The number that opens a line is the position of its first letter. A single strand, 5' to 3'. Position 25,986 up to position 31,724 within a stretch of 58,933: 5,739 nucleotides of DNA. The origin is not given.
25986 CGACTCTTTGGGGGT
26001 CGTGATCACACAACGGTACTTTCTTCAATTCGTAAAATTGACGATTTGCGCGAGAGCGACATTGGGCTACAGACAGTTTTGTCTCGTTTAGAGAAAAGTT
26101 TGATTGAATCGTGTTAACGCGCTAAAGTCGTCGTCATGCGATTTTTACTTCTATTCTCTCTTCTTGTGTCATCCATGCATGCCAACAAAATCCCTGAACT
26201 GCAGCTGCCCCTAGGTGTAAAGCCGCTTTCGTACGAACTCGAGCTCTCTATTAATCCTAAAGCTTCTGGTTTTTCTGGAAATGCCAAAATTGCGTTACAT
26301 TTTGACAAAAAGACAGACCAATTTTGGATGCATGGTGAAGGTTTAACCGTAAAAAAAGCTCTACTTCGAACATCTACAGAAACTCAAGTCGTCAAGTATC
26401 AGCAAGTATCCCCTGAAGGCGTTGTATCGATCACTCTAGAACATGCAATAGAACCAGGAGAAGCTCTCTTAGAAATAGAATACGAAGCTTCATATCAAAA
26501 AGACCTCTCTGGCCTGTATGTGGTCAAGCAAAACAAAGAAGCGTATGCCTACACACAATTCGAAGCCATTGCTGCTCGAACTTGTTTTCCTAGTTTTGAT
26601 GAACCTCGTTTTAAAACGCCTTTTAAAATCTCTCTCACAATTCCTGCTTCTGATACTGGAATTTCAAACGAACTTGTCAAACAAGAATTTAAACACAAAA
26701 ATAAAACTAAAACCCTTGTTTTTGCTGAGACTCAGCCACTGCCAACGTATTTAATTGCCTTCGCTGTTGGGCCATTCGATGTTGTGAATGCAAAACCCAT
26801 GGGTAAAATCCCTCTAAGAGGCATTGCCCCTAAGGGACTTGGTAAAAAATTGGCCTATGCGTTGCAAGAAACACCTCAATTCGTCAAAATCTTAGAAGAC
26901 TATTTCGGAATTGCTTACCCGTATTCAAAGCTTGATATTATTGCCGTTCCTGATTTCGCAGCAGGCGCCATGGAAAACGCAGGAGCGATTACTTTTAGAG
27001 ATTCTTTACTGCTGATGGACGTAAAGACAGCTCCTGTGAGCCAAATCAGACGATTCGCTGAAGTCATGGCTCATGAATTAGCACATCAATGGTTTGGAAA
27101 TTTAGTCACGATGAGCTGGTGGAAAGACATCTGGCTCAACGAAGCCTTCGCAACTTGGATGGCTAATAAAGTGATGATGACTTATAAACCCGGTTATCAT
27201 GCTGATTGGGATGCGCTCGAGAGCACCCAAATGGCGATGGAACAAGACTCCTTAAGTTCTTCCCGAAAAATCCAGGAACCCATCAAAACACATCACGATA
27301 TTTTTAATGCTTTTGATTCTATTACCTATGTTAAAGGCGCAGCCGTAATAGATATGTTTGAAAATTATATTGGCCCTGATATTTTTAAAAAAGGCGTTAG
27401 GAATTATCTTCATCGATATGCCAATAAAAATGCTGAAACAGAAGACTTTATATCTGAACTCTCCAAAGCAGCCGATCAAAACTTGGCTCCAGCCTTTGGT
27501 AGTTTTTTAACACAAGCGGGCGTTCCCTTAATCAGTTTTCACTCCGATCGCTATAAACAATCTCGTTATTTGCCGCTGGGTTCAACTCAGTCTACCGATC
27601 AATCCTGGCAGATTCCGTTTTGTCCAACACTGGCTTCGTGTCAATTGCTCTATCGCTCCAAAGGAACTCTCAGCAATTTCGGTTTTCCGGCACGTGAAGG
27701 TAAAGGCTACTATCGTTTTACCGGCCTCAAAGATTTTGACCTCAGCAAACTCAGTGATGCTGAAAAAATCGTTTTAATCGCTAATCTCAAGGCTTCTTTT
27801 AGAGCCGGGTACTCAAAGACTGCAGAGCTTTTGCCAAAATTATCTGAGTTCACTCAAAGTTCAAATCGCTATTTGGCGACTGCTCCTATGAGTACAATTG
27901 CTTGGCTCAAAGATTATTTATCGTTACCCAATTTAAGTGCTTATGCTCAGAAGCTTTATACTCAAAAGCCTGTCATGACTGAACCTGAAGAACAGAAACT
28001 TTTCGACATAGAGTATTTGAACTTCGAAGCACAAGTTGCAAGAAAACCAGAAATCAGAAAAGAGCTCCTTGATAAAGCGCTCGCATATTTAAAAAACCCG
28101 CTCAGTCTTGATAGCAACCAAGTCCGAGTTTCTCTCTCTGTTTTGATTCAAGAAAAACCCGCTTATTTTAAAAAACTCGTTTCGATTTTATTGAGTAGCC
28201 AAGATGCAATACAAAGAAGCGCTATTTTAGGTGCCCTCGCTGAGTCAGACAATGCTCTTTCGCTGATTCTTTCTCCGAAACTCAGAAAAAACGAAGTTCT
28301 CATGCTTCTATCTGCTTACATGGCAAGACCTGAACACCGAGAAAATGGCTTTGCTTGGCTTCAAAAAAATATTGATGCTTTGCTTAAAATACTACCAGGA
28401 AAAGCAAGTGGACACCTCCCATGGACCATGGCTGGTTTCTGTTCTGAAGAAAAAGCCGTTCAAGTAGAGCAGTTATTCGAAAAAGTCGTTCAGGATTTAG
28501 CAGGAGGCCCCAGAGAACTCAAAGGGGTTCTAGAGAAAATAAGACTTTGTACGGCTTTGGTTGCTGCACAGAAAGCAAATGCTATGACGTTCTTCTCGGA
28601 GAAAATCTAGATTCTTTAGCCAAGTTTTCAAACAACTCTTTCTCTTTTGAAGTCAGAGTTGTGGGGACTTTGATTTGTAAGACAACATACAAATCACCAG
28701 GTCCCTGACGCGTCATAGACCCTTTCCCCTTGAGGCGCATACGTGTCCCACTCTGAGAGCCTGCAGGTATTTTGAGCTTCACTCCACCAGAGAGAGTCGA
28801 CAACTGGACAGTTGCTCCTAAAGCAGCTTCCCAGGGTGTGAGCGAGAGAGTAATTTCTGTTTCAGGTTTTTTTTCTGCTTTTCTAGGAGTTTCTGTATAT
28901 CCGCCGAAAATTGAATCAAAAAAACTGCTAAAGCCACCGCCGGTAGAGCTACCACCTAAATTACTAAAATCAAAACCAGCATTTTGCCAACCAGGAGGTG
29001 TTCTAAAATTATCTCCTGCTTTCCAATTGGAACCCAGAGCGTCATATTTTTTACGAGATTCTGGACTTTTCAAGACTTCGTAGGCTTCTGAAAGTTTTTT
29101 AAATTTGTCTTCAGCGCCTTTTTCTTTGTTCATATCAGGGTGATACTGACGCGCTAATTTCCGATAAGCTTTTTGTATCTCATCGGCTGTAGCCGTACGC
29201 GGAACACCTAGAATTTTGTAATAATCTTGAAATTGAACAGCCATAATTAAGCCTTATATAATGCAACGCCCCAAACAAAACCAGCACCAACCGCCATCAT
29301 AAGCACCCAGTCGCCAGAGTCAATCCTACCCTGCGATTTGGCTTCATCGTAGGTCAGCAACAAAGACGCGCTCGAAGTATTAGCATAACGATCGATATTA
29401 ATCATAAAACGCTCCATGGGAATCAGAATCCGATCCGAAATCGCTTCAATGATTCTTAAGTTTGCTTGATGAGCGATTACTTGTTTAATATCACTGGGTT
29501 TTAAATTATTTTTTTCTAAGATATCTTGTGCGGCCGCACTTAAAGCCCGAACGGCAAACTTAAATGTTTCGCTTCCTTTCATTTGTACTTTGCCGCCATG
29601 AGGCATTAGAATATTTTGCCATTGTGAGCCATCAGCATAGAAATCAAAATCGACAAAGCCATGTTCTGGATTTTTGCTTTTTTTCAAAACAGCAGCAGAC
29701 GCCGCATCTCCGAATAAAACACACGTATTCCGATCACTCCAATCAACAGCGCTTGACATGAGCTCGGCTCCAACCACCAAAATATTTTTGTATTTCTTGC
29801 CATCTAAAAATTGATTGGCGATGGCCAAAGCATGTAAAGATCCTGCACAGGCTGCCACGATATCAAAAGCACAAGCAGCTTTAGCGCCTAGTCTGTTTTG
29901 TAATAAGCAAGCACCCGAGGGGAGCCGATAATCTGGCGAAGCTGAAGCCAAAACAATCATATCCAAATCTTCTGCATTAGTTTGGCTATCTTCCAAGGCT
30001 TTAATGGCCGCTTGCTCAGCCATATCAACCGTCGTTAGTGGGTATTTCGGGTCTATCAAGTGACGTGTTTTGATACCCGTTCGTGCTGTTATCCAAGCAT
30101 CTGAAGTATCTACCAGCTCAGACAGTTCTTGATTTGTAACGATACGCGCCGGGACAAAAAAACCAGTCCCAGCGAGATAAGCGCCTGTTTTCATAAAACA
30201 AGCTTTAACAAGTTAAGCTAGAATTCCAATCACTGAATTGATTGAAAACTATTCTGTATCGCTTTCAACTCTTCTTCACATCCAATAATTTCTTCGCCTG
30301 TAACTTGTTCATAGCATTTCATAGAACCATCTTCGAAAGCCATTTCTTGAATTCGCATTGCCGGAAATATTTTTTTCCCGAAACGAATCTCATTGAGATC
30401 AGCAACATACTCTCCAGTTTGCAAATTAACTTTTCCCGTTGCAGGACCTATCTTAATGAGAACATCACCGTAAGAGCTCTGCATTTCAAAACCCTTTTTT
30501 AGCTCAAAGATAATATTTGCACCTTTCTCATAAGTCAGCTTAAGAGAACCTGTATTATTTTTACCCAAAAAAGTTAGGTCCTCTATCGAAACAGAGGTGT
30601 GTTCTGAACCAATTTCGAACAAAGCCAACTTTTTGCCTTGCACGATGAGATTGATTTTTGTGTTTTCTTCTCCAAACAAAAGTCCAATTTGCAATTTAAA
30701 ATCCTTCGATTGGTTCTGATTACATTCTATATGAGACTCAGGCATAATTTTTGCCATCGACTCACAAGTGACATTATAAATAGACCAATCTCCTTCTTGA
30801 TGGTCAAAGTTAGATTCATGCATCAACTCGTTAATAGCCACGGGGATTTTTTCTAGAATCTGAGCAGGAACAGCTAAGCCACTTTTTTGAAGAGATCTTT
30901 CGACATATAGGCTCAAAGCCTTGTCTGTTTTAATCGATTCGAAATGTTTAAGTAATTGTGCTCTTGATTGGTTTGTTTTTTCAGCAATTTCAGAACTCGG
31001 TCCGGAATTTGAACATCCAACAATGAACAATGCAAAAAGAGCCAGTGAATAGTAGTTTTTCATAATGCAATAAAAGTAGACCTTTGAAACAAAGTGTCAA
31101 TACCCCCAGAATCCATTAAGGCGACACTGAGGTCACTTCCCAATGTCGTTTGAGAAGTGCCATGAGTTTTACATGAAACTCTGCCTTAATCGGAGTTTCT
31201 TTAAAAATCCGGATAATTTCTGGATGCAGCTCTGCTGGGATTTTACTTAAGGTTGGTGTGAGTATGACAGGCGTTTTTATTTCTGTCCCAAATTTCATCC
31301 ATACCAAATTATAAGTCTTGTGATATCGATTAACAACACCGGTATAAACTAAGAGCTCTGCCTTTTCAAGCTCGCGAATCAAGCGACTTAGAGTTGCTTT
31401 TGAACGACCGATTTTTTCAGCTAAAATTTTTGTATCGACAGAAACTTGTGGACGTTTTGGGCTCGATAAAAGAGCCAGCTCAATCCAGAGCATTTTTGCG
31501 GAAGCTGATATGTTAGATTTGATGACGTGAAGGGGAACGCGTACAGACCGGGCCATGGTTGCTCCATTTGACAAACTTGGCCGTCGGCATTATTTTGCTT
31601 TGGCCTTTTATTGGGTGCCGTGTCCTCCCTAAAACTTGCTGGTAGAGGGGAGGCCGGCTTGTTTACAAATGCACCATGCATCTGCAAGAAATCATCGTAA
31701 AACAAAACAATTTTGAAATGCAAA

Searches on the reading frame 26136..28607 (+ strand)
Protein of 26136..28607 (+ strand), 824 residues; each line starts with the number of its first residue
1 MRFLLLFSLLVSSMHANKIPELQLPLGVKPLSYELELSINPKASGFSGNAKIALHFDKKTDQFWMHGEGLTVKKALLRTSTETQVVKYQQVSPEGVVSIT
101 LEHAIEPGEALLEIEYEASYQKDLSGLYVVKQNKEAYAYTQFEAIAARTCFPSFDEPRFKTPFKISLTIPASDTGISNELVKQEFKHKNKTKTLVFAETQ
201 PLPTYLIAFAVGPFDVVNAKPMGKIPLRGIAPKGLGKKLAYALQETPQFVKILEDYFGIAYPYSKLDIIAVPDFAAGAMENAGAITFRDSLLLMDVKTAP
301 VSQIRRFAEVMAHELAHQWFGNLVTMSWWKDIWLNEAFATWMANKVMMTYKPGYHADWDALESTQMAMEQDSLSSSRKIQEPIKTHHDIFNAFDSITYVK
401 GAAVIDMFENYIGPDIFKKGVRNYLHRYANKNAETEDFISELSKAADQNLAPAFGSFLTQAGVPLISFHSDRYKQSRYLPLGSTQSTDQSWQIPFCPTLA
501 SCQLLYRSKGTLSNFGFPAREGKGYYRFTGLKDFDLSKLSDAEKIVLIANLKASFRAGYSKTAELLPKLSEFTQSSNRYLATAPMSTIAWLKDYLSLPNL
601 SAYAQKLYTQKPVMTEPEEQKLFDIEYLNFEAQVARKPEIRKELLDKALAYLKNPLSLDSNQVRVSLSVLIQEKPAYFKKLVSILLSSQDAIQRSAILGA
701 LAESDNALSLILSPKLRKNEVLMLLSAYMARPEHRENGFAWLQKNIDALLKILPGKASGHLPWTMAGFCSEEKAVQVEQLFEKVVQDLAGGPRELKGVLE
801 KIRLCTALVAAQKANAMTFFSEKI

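Call 9: search_protein_families(library=pfam, proteins=[window:26136-28607:+], max_evalue=0.001)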
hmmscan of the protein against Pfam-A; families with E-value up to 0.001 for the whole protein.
window:26136-28607:+ (824 aa): 3 families
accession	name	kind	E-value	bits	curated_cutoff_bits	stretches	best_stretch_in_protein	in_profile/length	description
PF01433.26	Peptidase_M1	-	2.2e-70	237.1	27.7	1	241-451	1-212/218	Peptidase family M1 domain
PF17900.6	Peptidase_M1_N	-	1.4e-35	123.6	25.8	1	29-206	1-186/186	Peptidase M1 N-terminal domain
PF11838.14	ERAP1_C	-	3.5e-20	73.1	38.2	1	537-803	30-317/318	ERAP1-like C-terminal domain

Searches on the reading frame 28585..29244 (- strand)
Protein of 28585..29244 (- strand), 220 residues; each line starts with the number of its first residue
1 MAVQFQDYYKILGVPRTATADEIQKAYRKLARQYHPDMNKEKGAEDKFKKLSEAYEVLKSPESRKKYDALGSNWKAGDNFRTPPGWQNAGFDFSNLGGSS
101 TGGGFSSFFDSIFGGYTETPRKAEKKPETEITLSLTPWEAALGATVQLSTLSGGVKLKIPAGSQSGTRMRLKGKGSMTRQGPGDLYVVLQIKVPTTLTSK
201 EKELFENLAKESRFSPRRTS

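Call 9: search_protein_families(library=pfam, proteins=[window:28585-29244:-], max_evalue=0.001)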
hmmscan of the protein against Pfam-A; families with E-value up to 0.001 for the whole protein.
window:28585-29244:- (220 aa): 2 families
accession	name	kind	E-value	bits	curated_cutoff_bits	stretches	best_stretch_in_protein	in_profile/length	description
PF00226.36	DnaJ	-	2.1e-27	95.4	27.8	1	7-68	1-63/63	DnaJ domain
PF01556.23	DnaJ_C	-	1.6e-15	57.9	26.6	1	131-194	87-152/152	DnaJ C terminal domain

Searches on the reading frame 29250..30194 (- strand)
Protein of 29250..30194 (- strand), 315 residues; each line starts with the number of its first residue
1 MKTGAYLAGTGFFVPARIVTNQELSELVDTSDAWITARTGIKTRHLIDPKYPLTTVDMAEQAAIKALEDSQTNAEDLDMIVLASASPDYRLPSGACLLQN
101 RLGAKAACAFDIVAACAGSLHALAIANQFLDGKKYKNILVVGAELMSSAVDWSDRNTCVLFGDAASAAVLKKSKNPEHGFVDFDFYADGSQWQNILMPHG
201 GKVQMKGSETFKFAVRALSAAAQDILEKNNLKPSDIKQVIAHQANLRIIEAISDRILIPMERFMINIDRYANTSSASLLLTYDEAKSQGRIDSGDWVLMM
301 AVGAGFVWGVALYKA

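Call 10: search_protein_families(library=pfam, proteins=[window:29250-30194:-], max_evalue=0.001)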
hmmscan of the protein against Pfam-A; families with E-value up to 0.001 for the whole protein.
window:29250-30194:- (315 aa): 4 families
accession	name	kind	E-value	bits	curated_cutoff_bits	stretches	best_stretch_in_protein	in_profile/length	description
PF08541.16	ACP_syn_III_C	-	3.3e-30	104.5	26.6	1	226-314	1-89/90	3-Oxoacyl-[acyl-carrier-protein (ACP)] synthase III C terminal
PF08545.16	ACP_syn_III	-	1.3e-28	99.1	24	1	110-189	1-80/80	3-Oxoacyl-[acyl-carrier-protein (ACP)] synthase III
PF00108.29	Thiolase_N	-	1.2e-06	28.5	26.4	1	54-151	22-120/260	Thiolase, N-terminal domain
PF00195.25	Chal_sti_synt_N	-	0.00018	21.5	27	1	54-170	98-221/225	Chalcone and stilbene synthases, N-terminal domain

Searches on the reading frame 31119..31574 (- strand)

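Call 10: search_protein_families(library=pfam, proteins=[window:31119-31574:-], max_evalue=0.001)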
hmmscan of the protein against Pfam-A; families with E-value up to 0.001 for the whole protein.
window:31119-31574:- (152 aa): 2 families
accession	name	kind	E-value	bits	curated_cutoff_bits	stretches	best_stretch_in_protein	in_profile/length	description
PF13730.12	HTH_36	-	1.5e-06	28.3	25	1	21-75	2-55/55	Helix-turn-helix domain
PF01047.28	MarR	-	4.7e-05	23.6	24.6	1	49-75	21-47/59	MarR family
